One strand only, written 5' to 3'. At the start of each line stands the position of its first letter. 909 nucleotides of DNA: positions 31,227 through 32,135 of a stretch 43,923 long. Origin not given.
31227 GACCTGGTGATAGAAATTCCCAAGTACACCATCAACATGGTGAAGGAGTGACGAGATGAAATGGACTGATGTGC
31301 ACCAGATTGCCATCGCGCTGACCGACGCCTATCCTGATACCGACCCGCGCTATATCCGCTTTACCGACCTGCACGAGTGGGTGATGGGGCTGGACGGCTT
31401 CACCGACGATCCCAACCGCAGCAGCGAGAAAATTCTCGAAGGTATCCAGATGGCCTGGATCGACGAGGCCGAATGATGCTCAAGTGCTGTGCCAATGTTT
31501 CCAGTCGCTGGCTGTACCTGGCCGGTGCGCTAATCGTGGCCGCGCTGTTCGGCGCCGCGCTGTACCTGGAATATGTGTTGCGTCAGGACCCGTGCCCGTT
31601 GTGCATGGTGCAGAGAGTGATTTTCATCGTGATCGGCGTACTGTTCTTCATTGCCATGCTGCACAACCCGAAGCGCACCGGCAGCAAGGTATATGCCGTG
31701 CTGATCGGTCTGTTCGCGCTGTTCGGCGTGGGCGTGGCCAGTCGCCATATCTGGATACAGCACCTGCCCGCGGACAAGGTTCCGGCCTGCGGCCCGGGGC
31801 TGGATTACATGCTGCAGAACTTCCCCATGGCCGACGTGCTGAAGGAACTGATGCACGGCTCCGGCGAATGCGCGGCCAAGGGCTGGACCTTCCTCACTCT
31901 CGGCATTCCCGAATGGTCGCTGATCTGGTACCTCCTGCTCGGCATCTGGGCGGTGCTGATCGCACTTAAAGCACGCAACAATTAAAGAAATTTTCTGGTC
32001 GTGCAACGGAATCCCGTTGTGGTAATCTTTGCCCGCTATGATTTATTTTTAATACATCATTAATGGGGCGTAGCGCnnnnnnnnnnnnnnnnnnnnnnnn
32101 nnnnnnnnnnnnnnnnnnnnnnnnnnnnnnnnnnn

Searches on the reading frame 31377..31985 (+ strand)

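Call 56: search_protein_families(library=pfam, proteins=[window:31377-31985:+], max_evalue=0.001)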
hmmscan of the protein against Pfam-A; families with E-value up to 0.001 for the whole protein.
window:31377-31985:+ (202 aa): 1 family
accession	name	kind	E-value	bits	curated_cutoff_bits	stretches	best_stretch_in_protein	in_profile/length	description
PF02600.21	DsbB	-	1.4e-44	152.5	22.1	1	44-194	2-147/148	Disulfide bond formation protein DsbB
